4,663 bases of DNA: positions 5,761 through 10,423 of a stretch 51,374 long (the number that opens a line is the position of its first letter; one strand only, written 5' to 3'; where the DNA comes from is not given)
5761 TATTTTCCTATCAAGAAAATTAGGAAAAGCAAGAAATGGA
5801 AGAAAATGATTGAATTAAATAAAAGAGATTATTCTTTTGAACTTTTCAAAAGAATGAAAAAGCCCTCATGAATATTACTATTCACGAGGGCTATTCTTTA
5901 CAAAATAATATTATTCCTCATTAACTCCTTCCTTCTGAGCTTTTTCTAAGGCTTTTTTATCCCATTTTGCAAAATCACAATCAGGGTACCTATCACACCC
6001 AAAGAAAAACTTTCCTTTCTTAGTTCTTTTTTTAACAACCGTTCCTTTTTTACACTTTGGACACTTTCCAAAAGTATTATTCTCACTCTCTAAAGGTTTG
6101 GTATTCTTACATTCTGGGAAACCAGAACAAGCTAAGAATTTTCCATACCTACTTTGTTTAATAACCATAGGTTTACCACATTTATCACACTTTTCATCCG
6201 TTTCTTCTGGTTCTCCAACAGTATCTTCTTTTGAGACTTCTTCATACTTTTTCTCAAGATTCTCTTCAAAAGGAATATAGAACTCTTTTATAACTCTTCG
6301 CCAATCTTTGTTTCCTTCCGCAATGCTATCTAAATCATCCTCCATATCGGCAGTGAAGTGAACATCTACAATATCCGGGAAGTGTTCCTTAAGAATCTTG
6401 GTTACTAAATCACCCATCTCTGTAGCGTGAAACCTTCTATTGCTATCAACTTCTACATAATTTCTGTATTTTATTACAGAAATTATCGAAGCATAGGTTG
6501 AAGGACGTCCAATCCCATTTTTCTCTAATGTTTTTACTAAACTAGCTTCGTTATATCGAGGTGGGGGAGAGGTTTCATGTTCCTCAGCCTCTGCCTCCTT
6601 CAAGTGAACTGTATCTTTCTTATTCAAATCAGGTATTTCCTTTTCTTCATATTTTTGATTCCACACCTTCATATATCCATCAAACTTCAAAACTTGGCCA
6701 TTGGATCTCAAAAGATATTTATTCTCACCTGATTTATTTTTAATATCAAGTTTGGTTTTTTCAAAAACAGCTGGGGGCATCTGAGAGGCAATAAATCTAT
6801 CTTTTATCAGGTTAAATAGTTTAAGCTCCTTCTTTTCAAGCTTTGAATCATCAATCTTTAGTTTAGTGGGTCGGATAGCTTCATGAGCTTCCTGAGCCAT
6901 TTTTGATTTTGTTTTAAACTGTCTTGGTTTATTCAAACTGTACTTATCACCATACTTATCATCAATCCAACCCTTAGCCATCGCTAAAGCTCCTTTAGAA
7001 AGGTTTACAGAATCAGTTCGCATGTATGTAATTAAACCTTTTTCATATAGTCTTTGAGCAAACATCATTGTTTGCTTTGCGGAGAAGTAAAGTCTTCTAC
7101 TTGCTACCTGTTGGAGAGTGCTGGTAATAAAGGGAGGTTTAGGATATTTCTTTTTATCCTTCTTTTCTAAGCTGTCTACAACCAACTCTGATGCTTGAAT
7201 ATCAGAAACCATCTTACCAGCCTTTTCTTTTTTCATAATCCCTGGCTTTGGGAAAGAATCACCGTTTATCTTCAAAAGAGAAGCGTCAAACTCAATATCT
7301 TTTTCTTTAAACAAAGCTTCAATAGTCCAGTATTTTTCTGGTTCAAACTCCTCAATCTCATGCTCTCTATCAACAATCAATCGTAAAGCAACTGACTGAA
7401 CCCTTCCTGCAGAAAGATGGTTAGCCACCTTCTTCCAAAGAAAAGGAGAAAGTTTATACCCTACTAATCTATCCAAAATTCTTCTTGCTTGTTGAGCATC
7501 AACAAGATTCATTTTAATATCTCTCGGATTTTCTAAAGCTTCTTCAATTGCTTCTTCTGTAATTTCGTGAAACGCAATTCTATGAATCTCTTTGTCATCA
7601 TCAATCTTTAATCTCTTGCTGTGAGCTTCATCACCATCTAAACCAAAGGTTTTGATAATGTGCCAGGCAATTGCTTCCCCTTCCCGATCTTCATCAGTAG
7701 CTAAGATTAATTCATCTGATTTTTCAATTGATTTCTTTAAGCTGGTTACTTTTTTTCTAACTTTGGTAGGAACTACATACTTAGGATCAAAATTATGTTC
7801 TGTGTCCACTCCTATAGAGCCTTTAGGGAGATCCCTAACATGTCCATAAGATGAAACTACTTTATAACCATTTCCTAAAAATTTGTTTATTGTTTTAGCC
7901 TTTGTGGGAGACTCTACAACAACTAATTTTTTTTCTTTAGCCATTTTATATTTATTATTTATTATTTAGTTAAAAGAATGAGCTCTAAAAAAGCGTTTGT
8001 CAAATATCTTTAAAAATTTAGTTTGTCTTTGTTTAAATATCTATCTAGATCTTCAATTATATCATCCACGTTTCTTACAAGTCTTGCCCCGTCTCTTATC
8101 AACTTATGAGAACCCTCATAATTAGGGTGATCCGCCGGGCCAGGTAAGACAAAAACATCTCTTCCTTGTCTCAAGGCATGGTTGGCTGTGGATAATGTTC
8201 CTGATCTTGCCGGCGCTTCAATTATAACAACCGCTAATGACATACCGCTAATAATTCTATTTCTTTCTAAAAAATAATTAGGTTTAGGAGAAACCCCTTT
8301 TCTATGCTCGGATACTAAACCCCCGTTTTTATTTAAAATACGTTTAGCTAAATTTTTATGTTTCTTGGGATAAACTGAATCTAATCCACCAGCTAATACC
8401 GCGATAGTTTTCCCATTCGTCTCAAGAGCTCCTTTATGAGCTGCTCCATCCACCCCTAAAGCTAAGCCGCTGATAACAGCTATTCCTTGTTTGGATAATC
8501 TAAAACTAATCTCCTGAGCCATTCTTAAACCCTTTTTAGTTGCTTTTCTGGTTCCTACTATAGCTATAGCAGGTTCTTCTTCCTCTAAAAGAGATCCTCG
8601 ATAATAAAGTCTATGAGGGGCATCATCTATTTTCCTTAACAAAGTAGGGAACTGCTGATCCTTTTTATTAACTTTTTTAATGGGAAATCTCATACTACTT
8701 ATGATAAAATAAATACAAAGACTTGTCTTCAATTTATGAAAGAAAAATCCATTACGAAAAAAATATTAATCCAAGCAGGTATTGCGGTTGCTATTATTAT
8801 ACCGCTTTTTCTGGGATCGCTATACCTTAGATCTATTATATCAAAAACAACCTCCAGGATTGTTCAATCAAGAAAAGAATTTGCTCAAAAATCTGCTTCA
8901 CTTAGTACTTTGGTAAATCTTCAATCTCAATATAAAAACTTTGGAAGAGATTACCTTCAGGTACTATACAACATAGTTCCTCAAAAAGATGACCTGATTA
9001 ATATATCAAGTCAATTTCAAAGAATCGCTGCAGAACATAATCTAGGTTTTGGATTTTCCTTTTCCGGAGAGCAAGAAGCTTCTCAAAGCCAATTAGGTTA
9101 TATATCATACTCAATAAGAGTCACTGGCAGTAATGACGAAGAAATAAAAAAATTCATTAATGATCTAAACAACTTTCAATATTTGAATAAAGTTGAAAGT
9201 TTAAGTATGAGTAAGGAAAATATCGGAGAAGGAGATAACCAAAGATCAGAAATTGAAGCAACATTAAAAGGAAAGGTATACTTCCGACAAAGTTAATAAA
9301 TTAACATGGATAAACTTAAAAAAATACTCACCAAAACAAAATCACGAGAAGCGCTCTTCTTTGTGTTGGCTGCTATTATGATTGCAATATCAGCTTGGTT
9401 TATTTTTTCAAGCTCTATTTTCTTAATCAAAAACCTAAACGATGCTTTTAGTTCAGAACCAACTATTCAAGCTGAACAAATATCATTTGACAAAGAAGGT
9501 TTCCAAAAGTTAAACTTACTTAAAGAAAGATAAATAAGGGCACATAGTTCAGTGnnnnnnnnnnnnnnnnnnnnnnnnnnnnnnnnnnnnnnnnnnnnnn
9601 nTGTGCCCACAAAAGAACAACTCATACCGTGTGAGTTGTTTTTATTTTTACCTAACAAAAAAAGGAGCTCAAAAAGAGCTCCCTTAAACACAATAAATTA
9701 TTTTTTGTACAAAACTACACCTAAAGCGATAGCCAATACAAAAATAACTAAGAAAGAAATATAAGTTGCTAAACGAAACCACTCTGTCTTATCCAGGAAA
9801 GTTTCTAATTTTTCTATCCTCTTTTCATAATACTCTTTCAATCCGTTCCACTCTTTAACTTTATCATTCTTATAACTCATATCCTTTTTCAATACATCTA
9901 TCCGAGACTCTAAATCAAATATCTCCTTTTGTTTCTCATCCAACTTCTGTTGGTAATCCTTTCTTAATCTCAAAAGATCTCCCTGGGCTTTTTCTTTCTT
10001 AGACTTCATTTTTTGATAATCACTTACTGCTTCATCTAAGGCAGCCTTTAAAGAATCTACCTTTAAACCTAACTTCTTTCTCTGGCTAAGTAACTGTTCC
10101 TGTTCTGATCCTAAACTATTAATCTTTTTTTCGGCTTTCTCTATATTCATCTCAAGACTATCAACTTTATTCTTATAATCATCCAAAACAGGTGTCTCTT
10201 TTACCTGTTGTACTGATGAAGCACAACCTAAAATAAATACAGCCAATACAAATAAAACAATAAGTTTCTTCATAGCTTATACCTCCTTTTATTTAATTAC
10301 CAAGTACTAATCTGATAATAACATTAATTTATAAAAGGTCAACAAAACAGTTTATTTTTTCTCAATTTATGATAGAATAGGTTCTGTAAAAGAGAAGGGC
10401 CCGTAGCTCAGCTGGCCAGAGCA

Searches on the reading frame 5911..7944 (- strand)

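Call 40: search_protein_families(library=pfam, proteins=[window:5911-7944:-], max_evalue=0.001)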
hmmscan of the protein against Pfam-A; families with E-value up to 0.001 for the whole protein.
window:5911-7944:- (677 aa): 3 families
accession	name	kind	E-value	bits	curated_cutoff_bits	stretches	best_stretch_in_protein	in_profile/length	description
PF01131.25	Topoisom_bac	-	4.2e-131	438.2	35.1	1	143-553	2-411/411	DNA topoisomerase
PF01396.24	Zn_ribbon_Top1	-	5.3e-29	100.2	32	2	583-620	1-38/39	Topoisomerase DNA binding C4 zinc finger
PF01751.28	Toprim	-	2.6e-21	76.1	23.1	1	6-114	1-93/96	Toprim domain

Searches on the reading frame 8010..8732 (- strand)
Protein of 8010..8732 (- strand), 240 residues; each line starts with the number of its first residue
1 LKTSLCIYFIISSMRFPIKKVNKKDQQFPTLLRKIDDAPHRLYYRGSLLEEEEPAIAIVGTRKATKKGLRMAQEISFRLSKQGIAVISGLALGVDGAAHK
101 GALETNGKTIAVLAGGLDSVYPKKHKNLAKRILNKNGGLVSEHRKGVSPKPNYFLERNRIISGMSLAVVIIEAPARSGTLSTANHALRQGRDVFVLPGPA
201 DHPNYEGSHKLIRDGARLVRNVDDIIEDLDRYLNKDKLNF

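Call 40: search_protein_families(library=pfam, proteins=[window:8010-8732:-], max_evalue=0.001)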
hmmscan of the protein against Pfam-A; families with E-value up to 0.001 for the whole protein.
window:8010-8732:- (240 aa): 2 families
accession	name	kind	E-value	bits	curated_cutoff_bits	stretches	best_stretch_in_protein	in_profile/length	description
PF02481.21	DNA_processg_A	-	4.2e-75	252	29.6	1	18-220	7-211/212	DNA recombination-mediator protein A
PF18306.6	LDcluster4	-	1.5e-09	38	26.3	1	55-115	3-64/151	SLOG cluster4 family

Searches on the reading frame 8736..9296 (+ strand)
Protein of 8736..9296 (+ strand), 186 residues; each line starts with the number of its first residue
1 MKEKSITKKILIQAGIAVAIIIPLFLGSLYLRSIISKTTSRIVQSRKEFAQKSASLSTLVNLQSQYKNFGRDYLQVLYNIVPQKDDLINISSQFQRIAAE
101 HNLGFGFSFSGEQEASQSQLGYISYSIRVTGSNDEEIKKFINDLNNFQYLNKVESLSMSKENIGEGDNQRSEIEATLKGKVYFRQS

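Call 40: search_protein_families(library=pfam, proteins=[window:8736-9296:+], max_evalue=0.001)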
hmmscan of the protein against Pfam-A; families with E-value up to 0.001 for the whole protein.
window:8736-9296:+ (186 aa): 1 family
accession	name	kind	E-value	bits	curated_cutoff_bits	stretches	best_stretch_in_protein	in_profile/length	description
PF04350.18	PilO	-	5e-06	27.1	22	1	37-171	3-130/145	Pilus assembly protein, PilO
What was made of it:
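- On Type IV pilus / Com-type pilus assembly system: One PilO-like gene at 8736-9296, far from the string (call 40).
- Checked: However, a PilO-like gene (8736-9296, PF04350, E 5e-6) lies elsewhere in the window next to dprA (call 40).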

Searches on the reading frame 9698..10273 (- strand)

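Call 40: search_protein_families(library=pfam, proteins=[window:9698-10273:-], max_evalue=0.001)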
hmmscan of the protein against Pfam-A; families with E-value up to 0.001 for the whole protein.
window:9698-10273:- (191 aa): 2 families
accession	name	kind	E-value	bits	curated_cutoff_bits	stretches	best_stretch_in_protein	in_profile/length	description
PF14362.11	DUF4407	-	7.2e-06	25.9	31.3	1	27-190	133-281/297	Domain of unknown function (DUF4407)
PF06785.16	UPF0242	-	0.00031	21.3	33.5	1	4-141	48-175/194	Uncharacterised protein family (UPF0242) N-terminus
